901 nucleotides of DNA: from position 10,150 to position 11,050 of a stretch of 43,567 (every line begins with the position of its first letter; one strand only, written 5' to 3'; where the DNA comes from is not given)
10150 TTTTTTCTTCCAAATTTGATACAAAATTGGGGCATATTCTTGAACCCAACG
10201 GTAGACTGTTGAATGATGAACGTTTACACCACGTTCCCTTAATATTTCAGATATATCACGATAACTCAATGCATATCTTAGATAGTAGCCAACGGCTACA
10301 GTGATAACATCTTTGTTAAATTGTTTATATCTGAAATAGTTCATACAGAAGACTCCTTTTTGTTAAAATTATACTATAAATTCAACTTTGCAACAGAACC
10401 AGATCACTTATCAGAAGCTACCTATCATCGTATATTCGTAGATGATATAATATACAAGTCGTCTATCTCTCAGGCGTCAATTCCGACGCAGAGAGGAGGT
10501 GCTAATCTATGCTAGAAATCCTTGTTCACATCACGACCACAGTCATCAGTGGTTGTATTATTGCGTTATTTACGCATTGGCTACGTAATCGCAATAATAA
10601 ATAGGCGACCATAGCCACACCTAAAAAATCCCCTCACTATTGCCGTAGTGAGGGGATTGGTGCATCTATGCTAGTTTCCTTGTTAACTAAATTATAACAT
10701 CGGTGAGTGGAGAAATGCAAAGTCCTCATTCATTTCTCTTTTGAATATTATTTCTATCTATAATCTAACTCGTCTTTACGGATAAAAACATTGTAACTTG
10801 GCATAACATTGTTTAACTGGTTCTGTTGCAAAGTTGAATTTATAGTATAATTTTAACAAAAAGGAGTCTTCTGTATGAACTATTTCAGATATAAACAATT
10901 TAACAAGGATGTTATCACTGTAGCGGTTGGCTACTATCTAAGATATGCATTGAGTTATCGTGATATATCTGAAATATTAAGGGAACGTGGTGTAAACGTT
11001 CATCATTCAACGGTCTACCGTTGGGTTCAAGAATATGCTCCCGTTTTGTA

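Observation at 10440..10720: Unannotated 31-codon Fst/PepA1-like type I toxin with a convergent antisense RNA, sandwiched between two IS257 copies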

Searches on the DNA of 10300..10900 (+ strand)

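Call 5: search_rna_families(source=window, start=10300, end=10900, threshold=evalue, max_evalue=10, show_alignments=4)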
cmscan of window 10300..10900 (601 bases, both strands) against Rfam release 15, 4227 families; matches with E-value up to 10: 14.
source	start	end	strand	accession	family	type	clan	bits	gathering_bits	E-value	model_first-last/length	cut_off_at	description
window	10552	10644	-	RF01797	fstAT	Gene; antitoxin;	-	106.8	72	5.7e-22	1-94/94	no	Fst antitoxin sRNA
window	10626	10775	-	RF01822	RsaJ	Gene; sRNA;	-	38.2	100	1.8e-07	1-287/287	no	RNA Staph. aureus A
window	10559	10659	+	RF01822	RsaJ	Gene; sRNA;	-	37.7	100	2.5e-07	1-287/287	no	RNA Staph. aureus A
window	10624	10658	+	RF02442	SpF66_sRNA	Gene; sRNA;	-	27.6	42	0.00012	193-227/239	no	Streptococcus sRNA SpF66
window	10628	10658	-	RF02442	SpF66_sRNA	Gene; sRNA;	-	24.4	42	0.0009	196-226/239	no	Streptococcus sRNA SpF66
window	10790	10866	-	RF02952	dfrA-dnaX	Gene; sRNA;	-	22.5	48.6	5.7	1-76/76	no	dfrA-dnaX RNA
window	10623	10761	-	RF01470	rli38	Gene; sRNA;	-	21.6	49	1.5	1-150/150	no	Listeria sRNA rli38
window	10622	10673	-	RF02399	NsiR1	Gene; sRNA;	-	19.8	39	0.2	1-60/60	no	Nitrogen stress-induced RNA 1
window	10367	10437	-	RF00529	snoMe28S-Am2589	Gene; snRNA; snoRNA; CD-box;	-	18.4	37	5.2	1-109/109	no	Small nucleolar RNA Me28S-Am2589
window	10641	10698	+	RF01797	fstAT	Gene; antitoxin;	-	16.7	72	3.8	1-94/94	no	Fst antitoxin sRNA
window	10572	10593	+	RF01114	TMV_UPD-PK1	Cis-reg;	-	16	33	3.2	1-22/22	no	Pseudoknot of upstream pseudoknot domain (UPD) of the 3'UTR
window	10824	10856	-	RF02183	ST7-OT3_1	Gene; lncRNA;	-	15.2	50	8.5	47-79/79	no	ST7 overlapping transcript 3 conserved region 1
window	10573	10663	+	RF02637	EF0408_EF0409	Gene; sRNA;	-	14.7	440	0.18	1-412/412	no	Enterococcus sRNA EF0408_EF0409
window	10403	10435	-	RF01139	sR2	Gene; snRNA; snoRNA; CD-box;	-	13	42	2.6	1-57/57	no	Small nucleolar RNA sR2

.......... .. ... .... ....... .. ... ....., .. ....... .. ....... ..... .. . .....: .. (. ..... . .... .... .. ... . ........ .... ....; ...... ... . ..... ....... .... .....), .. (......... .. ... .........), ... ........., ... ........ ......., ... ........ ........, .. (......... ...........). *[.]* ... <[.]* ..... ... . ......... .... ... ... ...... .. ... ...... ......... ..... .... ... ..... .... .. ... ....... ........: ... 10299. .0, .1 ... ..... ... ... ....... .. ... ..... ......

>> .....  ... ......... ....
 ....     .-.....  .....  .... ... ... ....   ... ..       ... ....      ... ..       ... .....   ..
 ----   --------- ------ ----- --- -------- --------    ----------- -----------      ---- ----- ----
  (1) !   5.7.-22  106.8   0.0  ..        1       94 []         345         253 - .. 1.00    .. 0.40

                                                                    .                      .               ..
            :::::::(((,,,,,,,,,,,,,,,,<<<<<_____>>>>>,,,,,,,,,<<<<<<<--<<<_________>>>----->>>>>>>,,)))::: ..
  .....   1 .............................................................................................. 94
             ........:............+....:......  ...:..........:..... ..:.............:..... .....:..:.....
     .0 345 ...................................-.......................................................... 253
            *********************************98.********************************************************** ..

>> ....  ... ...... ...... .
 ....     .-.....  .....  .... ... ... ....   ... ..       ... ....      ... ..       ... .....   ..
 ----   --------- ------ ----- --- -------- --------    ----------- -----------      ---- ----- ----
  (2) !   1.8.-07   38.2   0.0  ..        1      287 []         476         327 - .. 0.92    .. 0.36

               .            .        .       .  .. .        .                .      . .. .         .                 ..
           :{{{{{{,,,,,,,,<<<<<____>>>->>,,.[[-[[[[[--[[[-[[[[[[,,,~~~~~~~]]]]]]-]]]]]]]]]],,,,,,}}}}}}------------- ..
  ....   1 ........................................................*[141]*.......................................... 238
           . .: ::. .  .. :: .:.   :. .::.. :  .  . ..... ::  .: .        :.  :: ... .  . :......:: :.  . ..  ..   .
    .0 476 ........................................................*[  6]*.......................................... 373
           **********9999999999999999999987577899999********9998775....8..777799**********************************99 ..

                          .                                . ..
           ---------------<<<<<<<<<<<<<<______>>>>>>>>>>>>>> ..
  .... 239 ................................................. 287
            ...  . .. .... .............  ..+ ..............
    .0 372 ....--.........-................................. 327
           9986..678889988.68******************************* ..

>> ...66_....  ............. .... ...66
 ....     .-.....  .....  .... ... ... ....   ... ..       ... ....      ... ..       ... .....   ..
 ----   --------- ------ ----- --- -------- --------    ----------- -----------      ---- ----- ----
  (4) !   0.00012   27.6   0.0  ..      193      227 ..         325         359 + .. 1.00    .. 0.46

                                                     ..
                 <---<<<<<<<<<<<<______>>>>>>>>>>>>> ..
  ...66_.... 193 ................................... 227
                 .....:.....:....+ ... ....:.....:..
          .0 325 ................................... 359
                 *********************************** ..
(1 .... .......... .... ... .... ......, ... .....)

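Call 8: search_dna_similar(query=window:10345-10874:+, collection=plasmids, mode=near, max_rows=30)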
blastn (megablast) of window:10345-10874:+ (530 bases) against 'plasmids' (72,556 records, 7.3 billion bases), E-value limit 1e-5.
Records with a match: 1097; places in all: 5656; records where one place covers at least 80% of the query: 64.
Best place of each record, by identity: >=99% 500; 95-99% 280; 90-95% 75; 80-90% 241; 60-80% 1.
By first word of the organism name: Staphylococcus 1074; Mammaliicoccus 11; Enterococcus 9; Citrobacter 1; Macrococcoides 1; Klebsiella 1.
By predicted mobility (MOB-suite, as given by PLSDB): mobilizable 711; non-mobilizable 324; conjugative 62.
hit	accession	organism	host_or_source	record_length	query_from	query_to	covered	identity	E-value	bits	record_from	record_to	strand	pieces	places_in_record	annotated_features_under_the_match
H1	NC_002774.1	Staphylococcus aureus subsp. aureus Mu50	-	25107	8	530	99%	99.6%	0e+0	955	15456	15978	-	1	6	type I toxin-antitoxin system Fst family toxin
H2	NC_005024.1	Staphylococcus aureus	-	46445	8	530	99%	99.6%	0e+0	955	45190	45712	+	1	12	type I toxin-antitoxin system Fst family toxin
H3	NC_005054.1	Staphylococcus aureus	-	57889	8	530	99%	99.6%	0e+0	955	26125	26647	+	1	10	type I toxin-antitoxin system Fst family toxin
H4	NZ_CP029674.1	Staphylococcus aureus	-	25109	8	530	99%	99.6%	0e+0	955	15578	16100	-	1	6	type I toxin-antitoxin system Fst family toxin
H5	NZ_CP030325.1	Staphylococcus aureus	-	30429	8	530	99%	99.6%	0e+0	955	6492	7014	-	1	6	type I toxin-antitoxin system Fst family toxin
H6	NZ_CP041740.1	Enterococcus faecalis EnGen0107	Homo sapiens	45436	8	530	99%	99.6%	0e+0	955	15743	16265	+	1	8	type I toxin-antitoxin system Fst family toxin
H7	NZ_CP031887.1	Staphylococcus aureus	Homo sapiens,wound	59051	8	530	99%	99.6%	0e+0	955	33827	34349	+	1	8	type I toxin-antitoxin system Fst family toxin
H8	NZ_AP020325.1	Staphylococcus aureus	Homo sapiens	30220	8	530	99%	99.6%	0e+0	955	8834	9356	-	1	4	type I toxin-antitoxin system Fst family toxin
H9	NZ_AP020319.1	Staphylococcus aureus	Homo sapiens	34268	8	530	99%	99.6%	0e+0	955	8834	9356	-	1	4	type I toxin-antitoxin system Fst family toxin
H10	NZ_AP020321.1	Staphylococcus aureus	Homo sapiens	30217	8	530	99%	99.6%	0e+0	955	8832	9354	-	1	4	type I toxin-antitoxin system Fst family toxin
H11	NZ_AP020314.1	Staphylococcus aureus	Homo sapiens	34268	8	530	99%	99.6%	0e+0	955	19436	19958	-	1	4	type I toxin-antitoxin system Fst family toxin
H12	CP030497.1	Staphylococcus aureus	Homo sapiens,blood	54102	8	530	99%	99.6%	0e+0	955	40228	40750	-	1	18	type I toxin-antitoxin system Fst family toxin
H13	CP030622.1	Staphylococcus aureus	Homo sapiens,blood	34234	8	530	99%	99.6%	0e+0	955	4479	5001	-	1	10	type I toxin-antitoxin system Fst family toxin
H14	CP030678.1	Staphylococcus aureus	Homo sapiens,blood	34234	8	530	99%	99.6%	0e+0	955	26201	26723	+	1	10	type I toxin-antitoxin system Fst family toxin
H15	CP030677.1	Staphylococcus aureus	Homo sapiens,blood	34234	8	530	99%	99.6%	0e+0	955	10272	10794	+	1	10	type I toxin-antitoxin system Fst family toxin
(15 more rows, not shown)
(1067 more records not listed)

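Call 10: get_annotated_region(hit=H2, flank=3000)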
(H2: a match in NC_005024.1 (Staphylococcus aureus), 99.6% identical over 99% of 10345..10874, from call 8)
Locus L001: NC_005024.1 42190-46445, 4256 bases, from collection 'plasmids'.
description: Staphylococcus aureus plasmid pSK41, complete sequence
organism: Staphylococcus aureus (NCBI taxid 1280)
taxonomy: Bacteria; Bacillota; Bacilli; Bacillales; Staphylococcaceae; Staphylococcus; Staphylococcus aureus
host: -; source: -; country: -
typing (MOB-suite, as given by PLSDB): conjugative; replicon rep_cluster_1017,rep_cluster_1018,rep_cluster_1142,rep_cluster_1281; relaxase MOBQ,MOBQ,MOBV; mating-pair formation MPF_T
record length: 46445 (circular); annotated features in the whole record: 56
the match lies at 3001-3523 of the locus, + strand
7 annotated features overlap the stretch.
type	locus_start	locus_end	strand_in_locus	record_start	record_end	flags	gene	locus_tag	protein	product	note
CDS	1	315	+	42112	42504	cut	-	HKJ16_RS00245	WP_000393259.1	GNAT family N-acetyltransferase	-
CDS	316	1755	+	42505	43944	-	aph(2'')-Ia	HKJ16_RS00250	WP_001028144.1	aminoglycoside O-phosphotransferase APH(2'')-Ia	-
predicted_resistance_gene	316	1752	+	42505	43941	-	aac(6')-Ie/aph(2'')-Ia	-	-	bifunctional aminoglycoside N-acetyltransferase AAC(6')-Ie/aminoglycoside O-phosphotransferase APH(2'')-Ia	predicted by amrfinderplus; class AMINOGLYCOSIDE; identity 100.0%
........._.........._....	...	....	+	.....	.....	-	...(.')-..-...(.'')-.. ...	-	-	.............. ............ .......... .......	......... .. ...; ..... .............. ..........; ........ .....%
CDS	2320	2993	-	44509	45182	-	-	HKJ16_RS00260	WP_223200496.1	IS6 family transposase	-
CDS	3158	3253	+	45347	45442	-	-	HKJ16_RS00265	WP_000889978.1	type I toxin-antitoxin system Fst family toxin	-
CDS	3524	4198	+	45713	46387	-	-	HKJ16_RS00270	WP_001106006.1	IS6-like element IS257 family transposase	GO:0006313 - DNA transposition [Evidence IEA]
